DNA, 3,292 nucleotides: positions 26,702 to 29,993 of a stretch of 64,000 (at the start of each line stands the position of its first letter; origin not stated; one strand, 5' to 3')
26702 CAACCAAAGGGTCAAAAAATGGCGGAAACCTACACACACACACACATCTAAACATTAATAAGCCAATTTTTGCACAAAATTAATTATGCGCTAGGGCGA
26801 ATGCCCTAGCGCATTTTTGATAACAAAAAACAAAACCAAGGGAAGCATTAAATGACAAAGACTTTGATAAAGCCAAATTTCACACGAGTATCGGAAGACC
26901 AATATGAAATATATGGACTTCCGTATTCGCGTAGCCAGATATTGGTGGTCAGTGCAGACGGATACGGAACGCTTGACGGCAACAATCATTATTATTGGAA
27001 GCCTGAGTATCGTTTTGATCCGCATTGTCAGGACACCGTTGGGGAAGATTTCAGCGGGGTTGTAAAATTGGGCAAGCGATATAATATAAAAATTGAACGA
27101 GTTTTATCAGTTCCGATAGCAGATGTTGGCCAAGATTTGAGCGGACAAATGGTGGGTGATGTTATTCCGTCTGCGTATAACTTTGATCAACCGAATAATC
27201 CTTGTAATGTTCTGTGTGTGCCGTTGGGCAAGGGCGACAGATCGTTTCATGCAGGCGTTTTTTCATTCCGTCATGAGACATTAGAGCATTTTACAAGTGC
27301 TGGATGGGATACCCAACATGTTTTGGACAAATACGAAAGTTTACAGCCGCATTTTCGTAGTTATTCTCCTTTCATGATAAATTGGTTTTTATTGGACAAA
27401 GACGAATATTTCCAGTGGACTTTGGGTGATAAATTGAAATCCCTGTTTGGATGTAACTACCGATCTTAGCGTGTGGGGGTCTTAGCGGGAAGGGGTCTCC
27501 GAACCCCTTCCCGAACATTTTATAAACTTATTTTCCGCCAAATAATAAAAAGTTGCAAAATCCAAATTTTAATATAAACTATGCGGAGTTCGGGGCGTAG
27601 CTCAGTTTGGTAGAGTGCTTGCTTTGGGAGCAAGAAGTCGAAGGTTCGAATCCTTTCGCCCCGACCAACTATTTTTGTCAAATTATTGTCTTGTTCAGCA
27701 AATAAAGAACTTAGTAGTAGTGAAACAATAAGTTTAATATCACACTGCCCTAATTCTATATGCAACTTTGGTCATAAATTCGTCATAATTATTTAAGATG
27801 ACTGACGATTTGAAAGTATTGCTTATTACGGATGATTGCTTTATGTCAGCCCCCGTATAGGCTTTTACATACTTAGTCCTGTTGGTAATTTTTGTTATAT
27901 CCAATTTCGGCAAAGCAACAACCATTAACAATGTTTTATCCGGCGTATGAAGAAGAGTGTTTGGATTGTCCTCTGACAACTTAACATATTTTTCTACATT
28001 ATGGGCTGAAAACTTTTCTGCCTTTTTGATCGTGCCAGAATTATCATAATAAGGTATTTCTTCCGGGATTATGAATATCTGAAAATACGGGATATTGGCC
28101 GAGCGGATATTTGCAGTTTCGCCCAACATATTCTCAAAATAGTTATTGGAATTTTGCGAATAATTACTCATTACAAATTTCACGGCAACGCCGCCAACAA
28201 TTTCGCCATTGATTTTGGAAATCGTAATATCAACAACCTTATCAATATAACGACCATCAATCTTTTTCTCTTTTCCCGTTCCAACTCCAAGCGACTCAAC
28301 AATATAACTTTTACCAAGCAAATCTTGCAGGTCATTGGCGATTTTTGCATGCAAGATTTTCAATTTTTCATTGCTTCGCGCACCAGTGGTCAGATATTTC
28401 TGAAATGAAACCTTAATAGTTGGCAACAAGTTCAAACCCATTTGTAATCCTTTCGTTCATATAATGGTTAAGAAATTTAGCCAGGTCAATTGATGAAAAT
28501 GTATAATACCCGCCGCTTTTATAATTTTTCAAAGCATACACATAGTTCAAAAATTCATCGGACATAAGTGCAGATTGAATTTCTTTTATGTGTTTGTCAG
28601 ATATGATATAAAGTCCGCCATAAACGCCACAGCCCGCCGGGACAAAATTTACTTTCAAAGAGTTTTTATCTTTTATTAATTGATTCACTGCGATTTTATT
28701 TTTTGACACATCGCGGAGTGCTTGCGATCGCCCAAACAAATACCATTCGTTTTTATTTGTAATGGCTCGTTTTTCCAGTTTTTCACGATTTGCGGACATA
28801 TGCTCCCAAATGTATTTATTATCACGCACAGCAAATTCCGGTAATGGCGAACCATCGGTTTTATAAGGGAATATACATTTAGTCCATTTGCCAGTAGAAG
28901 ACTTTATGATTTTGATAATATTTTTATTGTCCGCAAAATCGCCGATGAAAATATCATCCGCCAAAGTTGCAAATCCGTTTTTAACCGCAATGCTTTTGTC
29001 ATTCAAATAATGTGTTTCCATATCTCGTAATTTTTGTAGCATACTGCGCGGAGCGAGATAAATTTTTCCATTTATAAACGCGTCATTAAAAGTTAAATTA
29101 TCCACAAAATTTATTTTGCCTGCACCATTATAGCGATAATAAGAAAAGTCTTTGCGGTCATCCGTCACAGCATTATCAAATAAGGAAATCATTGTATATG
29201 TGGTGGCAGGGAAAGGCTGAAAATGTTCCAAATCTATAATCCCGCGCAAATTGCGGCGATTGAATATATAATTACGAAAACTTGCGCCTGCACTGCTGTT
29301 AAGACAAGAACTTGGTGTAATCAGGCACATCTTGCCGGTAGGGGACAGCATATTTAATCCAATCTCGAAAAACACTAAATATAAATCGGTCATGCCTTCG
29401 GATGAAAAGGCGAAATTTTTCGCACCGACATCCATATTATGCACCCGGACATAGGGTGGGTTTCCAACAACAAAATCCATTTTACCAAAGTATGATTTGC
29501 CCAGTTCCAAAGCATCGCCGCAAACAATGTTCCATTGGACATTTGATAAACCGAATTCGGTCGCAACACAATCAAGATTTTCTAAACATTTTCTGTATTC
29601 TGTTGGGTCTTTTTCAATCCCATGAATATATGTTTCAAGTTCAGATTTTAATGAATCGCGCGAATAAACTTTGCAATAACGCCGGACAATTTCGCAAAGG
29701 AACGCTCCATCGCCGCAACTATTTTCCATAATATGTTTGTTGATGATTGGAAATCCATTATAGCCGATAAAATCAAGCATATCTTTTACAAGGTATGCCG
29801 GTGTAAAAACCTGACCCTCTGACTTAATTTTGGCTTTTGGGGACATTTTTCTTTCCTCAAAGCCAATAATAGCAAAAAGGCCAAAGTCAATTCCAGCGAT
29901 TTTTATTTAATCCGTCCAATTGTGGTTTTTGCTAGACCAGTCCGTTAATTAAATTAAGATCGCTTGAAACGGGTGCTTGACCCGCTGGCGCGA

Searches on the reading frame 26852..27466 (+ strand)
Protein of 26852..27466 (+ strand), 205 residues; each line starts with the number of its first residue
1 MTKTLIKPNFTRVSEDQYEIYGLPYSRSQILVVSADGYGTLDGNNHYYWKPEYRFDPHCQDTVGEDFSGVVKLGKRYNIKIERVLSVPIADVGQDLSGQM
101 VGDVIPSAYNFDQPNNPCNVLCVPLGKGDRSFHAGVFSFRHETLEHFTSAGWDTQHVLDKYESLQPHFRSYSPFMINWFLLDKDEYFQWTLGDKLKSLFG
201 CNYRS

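Call 12: find_encoding_contigs(protein=window:26852-27466:+, flank=3000, max_places=10)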
Protein window:26852-27466:+ (205 aa): no gene with exactly this product is on record in the collection.

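Call 17: search_protein_families(library=pfam, proteins=[window:26852-27466:+], max_evalue=0.01)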
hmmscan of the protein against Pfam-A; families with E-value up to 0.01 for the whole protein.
window:26852-27466:+ (205 aa): 0 families

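Call 21: find_homologous_proteins(query=window:26852-27466:+, max_evalue=0.001)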
Query window:26852-27466:+ (205 aa): 1 proteins with E <= 0.001 among 43 candidates.
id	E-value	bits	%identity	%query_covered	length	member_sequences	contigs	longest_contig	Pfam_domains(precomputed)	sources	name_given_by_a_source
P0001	6.0e-142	489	100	100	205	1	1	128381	-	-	-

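Call 37: find_homologous_proteins(query=A2, max_evalue=0.01)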
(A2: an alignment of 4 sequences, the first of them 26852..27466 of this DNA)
Query A2 (4 sequences) (205 aa, profile of the alignment): 5 proteins with E <= 0.01 among 2241 candidates.
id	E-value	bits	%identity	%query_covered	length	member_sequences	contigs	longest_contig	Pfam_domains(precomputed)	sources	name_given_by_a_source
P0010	1.6e-114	399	36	80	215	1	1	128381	-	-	-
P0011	5.2e-111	388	34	79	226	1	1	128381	-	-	-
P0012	2.4e-88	313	36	72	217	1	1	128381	-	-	-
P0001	4.8e-82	293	100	100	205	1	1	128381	-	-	-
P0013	2.3e-46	176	40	59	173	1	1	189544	-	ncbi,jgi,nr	ncbi:MAG: hypothetical protein LBB23_03335 [Rickettsiales bacterium]|jgi:hypothetical protein|nr:hyp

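Call 38: find_encoding_contigs(protein=P0013, flank=10000, max_places=6)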
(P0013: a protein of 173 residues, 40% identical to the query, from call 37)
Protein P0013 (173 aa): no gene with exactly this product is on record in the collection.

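Call 39: find_encoding_contigs(protein=P0012, flank=10000, max_places=6)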
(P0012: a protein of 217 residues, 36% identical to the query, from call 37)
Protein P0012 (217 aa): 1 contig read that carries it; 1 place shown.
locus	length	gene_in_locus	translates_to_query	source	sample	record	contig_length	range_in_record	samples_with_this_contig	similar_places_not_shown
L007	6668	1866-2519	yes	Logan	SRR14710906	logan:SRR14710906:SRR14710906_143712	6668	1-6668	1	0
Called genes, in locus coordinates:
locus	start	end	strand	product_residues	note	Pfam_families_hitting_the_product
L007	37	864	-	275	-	PF13462:Thioredoxin_4, PF13098:Thioredoxin_2, PF01323:DSBA (weak)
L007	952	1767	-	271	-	PF01170:UPF0020 (weak), PF05175:MTS, PF13847:Methyltransf_31, PF08242:Methyltransf_12 (weak), PF13649:Methyltransf_25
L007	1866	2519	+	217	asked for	-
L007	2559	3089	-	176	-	-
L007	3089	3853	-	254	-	PF01555:N6_N4_Mtase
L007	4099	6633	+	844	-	-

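Call 51: predict_structure(alignment_id=A3)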
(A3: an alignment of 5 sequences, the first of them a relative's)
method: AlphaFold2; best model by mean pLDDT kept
length: 205 residues; sequences in the alignment: 5
mean_pLDDT: 54.1   pTM: 0.53
mean pLDDT of the five models: 54.1, 47.7, 45.8, 45.2, 44.6
residues with pLDDT >= 90: 0; 70-90: 17; 50-70: 112; < 50: 76
segments of 3 or more residues with pLDDT < 50: 1-8, 39-56, 92-104, 171-205
pLDDT, mean of each block of 10 residues (from residue 1): 37 66 68 61 37 46 59 63 70 42 50 60 67 59 64 64 61 41 37 41 33
secondary structure, 60 per line:
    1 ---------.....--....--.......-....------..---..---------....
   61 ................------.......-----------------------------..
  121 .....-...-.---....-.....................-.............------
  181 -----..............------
elements in order: E10-14 E17-20 E23-26 E31-34 H57-76 E83-89 E119-125 E135-138 H140-160 H162-174 H186-199

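Call 69: search_protein_representatives(alignment_id=A3)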
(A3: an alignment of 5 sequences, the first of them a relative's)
Query: 5 sequences, 215 profile positions. Proteins with E-value up to 0.001 (for the whole library): 29; up to 1e-10: 20; up to 1e-30: 13. The best 29 are listed.
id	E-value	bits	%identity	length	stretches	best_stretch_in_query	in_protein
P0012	2.2e-106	370.6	-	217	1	1-215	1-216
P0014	4.2e-78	278.1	-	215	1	1-209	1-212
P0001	9.9e-75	267.1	-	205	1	37-207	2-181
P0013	8.3e-70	251.0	-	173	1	54-215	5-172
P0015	6.7e-62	225.2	-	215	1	17-214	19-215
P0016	4.9e-61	222.4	-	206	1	1-212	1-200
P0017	2.6e-58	213.4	-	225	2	1-171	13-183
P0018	2.2e-53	197.3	-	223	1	1-214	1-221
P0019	4.8e-53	196.2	-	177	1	42-210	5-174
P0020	3.7e-49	183.5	-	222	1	36-214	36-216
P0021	6.0e-45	169.8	-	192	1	35-212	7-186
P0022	1.3e-40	155.6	-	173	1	42-211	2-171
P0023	9.4e-36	139.7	-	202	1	43-211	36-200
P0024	8.5e-27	110.4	-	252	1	33-180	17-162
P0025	2.1e-23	99.4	-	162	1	45-204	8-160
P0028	5.8e-18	81.6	-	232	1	43-182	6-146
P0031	2.6e-10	56.6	-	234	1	59-212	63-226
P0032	4.1e-10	55.9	-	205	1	46-207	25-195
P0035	3.4e-06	43.1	-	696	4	69-109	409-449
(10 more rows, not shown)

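Call 70: search_protein_families(library=pfam, proteins=[P0014, P0015, P0016, P0017, P0018, P0020, P0024, P0028, P0031, P0035], max_evalue=0.01)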
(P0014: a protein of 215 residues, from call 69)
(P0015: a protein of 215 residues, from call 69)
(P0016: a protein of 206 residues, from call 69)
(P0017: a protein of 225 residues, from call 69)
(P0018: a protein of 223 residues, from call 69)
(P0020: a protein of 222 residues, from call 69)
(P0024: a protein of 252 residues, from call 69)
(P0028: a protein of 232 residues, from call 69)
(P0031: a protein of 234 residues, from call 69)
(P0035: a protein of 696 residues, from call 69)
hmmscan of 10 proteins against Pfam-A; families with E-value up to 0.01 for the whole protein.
P0014 (215 aa): 0 families

P0015 (215 aa): 0 families

P0016 (206 aa): 0 families

P0017 (225 aa): 0 families

P0018 (223 aa): 0 families

P0020 (222 aa): 0 families

P0024 (252 aa): 0 families

P0028 (232 aa): 0 families

P0031 (234 aa): 0 families

P0035 (696 aa): 20 families
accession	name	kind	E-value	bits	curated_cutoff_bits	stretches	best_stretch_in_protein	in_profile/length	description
PF00028.23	Cadherin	-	2.5e-41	140.4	28.8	4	364-451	4-91/93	Cadherin domain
PF05345.18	He_PIG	-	2.8e-13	50.6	24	4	199-242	54-95/96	Putative Ig domain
PF17963.7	Big_9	-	2.8e-12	47.8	23.6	4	273-344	22-88/89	Bacterial Ig domain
PF20164.4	GspA_SrpA_N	-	5.6e-12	46.5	27.4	0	180-244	59-113/117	GspA/SrpA SigLec-like domain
PF13750.12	Big_3_3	-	2.3e-09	37.5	27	0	316-343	116-143/157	Bacterial Ig-like domain (group 3)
PF06891.17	P2_Phage_GpR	-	6.3e-09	36.5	25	0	193-238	21-66/133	P2 phage tail completion protein R (GpR)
PF18275.7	His_Me_b4a2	-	3.1e-08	33.9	25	0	113-133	21-41/52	His-Me finger endonuclease beta4-alpha2 domain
PF15418.12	DUF4625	-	7.7e-08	33.1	27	0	115-138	107-130/131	Domain of unknown function (DUF4625)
PF19077.6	Big_13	-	2.5e-07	31.6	27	0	304-346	58-100/102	Bacterial Ig-like domain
PF12245.14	Big_3_2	-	5.3e-07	30.3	23.3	0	91-132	65-113/122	Bacterial Ig-like domain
PF22352.2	K319L-like_PKD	-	8.3e-07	29.4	27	0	303-345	45-83/84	K319L-like, PKD domain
PF16408.10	DUF5016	-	2.7e-06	28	31.2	0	402-499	12-100/120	Domain of unknown function (DUF5016)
PF17892.7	Cadherin_5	-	1.1e-05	25.6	26.5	0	289-347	42-98/98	Cadherin-like domain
PF25441.1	Hexapep_UGP3_C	-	1.6e-05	25.2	27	0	101-131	106-136/166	UGP3-like, C-terminal hexapeptide repeats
PF24547.1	DUF7601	-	5.5e-05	24.2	27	0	416-468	9-58/116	Domain of unknown function (DUF7601)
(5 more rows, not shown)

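Call 73: find_homologous_proteins(query=A6, max_evalue=0.001)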
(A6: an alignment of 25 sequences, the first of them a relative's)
Query A6 (25 sequences) (205 aa, profile of the alignment): 7 proteins with E <= 0.001 among 1478 candidates.
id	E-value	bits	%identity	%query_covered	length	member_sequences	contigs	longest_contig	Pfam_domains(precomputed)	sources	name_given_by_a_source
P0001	3.2e-54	201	100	100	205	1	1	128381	-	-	-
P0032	2.8e-42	162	26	46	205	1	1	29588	-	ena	-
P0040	2.3e-41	159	26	42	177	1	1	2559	-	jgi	jgi:hypothetical protein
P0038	1.1e-40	157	23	62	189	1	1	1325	-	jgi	jgi:hypothetical protein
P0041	3.1e-38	149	-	-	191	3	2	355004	-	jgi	-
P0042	1.1e-37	147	20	60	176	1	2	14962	-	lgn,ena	-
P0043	4.5e-35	139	28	60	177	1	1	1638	-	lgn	-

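Call 74: find_encoding_contigs(protein=P0041, flank=4000, max_places=4)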
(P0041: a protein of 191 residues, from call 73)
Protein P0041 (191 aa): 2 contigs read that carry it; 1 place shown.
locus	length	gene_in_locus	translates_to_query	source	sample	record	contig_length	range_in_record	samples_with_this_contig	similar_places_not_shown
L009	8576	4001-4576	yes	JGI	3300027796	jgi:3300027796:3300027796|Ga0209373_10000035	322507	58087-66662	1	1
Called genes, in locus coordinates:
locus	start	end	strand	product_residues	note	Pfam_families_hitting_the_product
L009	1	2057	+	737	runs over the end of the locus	PF02534:T4SS-DNA_transf, PF10412:TrwB_AAD_bind, PF12696:TraG-D_C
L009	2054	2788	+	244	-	PF01479:S4, PF00849:PseudoU_synth_2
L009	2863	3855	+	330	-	-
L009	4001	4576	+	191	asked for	-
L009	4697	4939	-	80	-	-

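Call 75: find_encoding_contigs(protein=P0032, flank=4000, max_places=4)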
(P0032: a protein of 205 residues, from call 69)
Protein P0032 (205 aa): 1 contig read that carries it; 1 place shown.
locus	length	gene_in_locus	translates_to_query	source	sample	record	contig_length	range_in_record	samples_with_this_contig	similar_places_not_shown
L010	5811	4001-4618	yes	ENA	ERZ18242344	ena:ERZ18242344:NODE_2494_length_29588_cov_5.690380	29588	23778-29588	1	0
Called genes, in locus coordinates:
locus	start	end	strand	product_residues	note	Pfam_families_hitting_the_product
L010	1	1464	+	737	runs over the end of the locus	PF02534:T4SS-DNA_transf, PF10412:TrwB_AAD_bind, PF12696:TraG-D_C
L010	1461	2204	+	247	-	PF01479:S4, PF00849:PseudoU_synth_2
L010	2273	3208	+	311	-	-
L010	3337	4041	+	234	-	-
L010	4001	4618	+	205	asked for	-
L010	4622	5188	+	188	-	-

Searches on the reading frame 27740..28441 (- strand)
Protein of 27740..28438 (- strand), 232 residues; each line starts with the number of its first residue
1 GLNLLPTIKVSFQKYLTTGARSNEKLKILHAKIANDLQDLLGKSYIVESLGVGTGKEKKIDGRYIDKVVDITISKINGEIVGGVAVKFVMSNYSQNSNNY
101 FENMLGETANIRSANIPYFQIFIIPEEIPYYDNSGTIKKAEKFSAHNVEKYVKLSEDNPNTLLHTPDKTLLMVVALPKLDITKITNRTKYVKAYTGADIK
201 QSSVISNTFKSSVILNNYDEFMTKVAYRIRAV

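Call 17: search_protein_families(library=pfam, proteins=[window:27740-28438:-], max_evalue=0.01)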
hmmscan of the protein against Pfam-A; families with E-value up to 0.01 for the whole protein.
window:27740-28438:- (232 aa): 0 families

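Call 41: find_encoding_contigs(protein=window:27740-28438:-, flank=10000, max_places=6)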
Protein window:27740-28438:- (232 aa): no gene with exactly this product is on record in the collection.

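Call 83: find_encoding_contigs(protein=window:27743-28441:-, flank=10000, max_places=4)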
Protein window:27743-28441:- (233 aa): 1 contig read that carries it; 1 place shown.
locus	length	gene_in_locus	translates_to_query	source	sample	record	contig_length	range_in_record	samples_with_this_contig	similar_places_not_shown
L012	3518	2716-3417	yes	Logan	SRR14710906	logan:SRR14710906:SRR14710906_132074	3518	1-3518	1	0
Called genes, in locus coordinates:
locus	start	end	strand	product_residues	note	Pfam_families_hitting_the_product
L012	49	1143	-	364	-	-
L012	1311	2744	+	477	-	PF02384:N6_Mtase, PF07669:Eco57I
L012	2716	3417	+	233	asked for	-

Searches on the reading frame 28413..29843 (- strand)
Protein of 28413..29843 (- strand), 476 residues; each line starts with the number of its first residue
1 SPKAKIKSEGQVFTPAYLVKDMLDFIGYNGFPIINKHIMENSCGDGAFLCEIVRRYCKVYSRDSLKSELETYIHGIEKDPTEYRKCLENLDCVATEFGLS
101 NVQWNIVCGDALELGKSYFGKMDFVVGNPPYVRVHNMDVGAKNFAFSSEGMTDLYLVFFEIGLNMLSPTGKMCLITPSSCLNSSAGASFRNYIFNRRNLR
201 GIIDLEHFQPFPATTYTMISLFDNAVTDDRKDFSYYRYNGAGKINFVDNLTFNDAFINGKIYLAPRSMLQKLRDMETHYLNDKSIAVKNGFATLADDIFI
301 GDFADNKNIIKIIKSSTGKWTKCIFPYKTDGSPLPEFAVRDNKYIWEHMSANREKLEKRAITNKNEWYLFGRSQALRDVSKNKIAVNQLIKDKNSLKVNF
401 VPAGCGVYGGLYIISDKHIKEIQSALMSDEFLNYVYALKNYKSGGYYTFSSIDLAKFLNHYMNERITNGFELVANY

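Call 17: search_protein_families(library=pfam, proteins=[window:28413-29843:-], max_evalue=0.01)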
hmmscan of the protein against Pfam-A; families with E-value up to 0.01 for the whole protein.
window:28413-29843:- (476 aa): 2 families
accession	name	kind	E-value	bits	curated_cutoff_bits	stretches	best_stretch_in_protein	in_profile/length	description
PF07669.17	Eco57I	-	5.5e-22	79.1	25.3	1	101-211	69-171/171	Eco57I restriction-modification methylase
PF02384.22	N6_Mtase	-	2.4e-15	57.1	20.4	1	5-207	21-215/311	N-6 DNA Methylase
